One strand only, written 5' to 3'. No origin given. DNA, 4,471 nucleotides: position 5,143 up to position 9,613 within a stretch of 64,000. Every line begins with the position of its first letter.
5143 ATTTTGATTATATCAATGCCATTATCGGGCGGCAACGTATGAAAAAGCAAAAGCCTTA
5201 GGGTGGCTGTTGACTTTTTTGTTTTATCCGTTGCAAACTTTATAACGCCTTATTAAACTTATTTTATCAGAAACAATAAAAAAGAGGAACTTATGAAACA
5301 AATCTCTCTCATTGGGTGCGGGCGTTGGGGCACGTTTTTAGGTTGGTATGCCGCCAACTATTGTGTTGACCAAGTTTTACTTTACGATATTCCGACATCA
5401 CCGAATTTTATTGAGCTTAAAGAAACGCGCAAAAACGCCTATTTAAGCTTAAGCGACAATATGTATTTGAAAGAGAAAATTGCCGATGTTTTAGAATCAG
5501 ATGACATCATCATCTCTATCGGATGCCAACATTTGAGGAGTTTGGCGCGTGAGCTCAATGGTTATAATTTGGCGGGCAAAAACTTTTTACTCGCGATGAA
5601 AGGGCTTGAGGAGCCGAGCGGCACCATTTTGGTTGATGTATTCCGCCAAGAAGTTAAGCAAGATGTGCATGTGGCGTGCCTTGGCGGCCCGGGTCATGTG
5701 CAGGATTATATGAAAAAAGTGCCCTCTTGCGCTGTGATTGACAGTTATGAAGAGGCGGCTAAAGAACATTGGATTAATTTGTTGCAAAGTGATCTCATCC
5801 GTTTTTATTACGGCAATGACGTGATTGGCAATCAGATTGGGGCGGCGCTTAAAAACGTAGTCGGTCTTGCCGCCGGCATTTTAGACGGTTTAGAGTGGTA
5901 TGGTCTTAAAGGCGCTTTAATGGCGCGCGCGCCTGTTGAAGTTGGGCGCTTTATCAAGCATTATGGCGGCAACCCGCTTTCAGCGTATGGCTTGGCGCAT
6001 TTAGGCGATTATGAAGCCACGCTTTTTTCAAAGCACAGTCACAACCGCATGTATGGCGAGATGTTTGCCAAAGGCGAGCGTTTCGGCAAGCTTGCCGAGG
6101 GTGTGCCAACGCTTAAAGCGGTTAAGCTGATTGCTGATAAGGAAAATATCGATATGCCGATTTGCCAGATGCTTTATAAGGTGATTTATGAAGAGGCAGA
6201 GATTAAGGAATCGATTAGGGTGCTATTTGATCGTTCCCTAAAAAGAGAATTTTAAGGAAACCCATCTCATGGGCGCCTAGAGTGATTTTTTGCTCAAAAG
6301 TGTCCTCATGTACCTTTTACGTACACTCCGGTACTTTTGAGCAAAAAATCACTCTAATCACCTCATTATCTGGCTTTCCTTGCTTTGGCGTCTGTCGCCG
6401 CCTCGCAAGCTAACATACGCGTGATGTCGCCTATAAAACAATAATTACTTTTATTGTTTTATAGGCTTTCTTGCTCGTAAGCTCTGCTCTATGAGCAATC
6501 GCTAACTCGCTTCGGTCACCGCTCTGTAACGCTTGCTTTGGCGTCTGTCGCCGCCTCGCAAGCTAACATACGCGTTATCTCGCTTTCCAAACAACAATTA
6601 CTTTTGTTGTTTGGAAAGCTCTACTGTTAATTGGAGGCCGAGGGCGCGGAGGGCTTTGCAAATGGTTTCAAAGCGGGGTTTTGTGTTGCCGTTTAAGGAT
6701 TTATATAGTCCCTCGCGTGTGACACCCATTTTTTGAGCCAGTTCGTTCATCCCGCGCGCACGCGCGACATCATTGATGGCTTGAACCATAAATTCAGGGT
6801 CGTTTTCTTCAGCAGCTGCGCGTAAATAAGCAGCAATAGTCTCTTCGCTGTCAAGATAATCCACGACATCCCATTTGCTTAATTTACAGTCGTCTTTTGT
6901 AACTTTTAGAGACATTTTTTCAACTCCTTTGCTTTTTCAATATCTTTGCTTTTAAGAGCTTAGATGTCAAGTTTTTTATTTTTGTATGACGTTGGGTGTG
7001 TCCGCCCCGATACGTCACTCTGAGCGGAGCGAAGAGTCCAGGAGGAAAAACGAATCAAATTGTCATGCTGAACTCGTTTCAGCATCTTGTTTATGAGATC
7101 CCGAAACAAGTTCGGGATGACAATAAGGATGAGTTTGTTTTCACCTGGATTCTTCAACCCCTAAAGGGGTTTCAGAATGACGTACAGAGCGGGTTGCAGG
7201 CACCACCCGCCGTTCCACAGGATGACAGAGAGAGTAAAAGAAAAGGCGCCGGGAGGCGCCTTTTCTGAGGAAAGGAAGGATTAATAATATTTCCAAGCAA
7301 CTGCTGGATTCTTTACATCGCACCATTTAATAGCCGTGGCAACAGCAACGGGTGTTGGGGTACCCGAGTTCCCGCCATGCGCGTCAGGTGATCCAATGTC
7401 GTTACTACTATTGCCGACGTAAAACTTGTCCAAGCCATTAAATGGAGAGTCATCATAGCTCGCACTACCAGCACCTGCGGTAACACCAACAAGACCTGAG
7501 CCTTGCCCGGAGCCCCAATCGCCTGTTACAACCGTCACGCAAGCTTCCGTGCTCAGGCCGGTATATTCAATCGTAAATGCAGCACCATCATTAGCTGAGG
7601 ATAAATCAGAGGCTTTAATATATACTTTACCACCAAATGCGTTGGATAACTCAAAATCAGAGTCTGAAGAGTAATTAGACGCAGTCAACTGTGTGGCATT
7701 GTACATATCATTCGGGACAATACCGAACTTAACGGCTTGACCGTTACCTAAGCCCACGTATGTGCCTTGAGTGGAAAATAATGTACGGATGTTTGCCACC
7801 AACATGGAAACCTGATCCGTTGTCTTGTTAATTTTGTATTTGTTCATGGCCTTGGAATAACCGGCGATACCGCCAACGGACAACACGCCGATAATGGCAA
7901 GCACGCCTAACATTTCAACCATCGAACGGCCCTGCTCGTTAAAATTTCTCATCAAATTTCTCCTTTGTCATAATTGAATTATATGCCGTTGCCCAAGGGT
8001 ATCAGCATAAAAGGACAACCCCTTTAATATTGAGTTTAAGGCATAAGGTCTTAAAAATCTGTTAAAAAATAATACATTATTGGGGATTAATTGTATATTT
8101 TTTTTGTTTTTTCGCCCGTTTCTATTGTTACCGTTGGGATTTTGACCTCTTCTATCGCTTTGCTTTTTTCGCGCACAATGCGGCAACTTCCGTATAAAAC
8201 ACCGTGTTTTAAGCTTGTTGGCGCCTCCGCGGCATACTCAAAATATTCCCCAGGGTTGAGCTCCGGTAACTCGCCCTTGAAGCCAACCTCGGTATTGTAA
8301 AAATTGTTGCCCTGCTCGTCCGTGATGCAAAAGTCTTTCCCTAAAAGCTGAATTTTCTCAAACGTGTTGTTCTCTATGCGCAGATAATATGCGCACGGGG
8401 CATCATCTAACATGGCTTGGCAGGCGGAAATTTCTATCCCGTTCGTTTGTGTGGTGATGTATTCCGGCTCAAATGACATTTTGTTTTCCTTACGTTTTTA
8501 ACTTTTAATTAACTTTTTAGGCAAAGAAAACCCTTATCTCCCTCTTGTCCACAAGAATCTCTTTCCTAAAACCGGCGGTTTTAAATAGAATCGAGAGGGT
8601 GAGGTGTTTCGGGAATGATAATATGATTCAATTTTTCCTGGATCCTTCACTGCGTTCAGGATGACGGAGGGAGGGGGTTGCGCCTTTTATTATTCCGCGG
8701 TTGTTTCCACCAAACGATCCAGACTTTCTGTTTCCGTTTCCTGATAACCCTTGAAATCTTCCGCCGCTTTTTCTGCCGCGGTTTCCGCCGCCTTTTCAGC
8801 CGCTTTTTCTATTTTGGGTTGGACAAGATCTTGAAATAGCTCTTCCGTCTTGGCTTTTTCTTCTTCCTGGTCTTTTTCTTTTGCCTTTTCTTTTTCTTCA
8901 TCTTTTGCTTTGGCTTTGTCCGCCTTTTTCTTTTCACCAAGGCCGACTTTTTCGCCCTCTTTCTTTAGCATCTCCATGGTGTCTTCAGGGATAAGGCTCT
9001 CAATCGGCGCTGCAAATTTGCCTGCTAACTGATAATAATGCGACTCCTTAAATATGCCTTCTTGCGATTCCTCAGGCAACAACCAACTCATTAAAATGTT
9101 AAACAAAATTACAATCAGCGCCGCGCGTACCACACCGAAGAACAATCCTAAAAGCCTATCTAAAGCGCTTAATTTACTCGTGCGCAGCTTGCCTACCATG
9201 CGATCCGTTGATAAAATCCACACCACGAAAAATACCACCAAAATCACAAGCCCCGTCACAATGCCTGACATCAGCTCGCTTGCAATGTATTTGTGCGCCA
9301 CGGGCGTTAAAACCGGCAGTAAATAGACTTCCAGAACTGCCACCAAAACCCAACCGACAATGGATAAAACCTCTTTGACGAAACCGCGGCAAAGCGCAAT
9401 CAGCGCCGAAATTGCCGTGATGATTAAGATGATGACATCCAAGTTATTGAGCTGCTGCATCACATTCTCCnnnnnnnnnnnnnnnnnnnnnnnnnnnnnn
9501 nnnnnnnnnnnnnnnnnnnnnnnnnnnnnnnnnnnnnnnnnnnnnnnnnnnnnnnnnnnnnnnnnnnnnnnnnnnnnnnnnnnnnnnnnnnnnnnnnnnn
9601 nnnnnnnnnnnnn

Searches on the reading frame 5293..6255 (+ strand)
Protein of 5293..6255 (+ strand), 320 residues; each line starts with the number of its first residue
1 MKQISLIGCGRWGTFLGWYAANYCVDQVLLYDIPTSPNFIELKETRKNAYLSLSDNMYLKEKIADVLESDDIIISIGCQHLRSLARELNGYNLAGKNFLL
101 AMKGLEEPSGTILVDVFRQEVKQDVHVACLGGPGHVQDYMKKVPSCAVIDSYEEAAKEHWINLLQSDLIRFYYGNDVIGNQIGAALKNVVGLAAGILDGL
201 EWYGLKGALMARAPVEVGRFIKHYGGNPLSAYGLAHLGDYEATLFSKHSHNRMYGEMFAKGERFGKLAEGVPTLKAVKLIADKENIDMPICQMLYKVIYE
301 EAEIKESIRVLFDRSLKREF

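Call 34: search_protein_families(library=pfam, proteins=[window:5293-6255:+], max_evalue=0.001)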
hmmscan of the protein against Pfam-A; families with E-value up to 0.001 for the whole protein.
window:5293-6255:+ (320 aa): 3 families
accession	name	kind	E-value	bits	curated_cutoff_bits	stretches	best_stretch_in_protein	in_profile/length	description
PF07479.19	NAD_Gly3P_dh_C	-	5.1e-35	121.2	25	1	176-308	1-141/142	NAD-dependent glycerol-3-phosphate dehydrogenase C-terminus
PF01210.29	NAD_Gly3P_dh_N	-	4.3e-14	53.2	23.1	1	4-155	2-156/158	NAD-dependent glycerol-3-phosphate dehydrogenase N-terminus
PF20618.3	GPD_NAD_C_bact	-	3.3e-08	34.4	27.6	1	236-293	2-65/66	Bacterial GPD, NAD-dependent C-terminal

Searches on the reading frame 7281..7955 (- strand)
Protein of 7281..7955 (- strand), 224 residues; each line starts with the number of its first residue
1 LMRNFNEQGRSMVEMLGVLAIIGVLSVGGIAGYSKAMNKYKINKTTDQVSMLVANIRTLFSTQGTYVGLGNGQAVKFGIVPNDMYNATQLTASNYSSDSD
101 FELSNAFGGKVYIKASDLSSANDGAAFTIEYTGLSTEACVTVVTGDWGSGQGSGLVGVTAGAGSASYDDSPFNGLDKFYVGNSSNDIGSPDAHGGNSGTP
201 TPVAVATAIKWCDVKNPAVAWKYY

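Call 34: search_protein_families(library=pfam, proteins=[window:7281-7955:-], max_evalue=0.001)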
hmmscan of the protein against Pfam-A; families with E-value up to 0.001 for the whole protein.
window:7281-7955:- (224 aa): 2 families
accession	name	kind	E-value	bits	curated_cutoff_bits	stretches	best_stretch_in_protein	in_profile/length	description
PF08805.16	PilS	-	2.1e-12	47.7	22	1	40-163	2-107/138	PilS N terminal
PF05307.16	Bundlin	-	1.5e-07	32.2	22.3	1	38-161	5-117/151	Bundlin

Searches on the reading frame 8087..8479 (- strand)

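Call 34: search_protein_families(library=pfam, proteins=[window:8087-8479:-], max_evalue=0.001)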
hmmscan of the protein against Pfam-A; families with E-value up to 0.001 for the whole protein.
window:8087-8479:- (130 aa): 1 family
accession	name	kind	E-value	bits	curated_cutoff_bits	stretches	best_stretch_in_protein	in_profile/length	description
PF04379.20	DUF525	-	1.7e-10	41.4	27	1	30-102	14-86/87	ApaG domain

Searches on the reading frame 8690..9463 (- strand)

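Call 34: search_protein_families(library=pfam, proteins=[window:8690-9463:-], max_evalue=0.001)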
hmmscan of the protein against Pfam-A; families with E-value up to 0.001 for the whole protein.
window:8690-9463:- (257 aa): 1 family
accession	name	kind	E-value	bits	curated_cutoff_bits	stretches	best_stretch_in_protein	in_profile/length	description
PF02674.22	Colicin_V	-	3.1e-24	86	29.3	1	8-148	1-140/144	Colicin V production protein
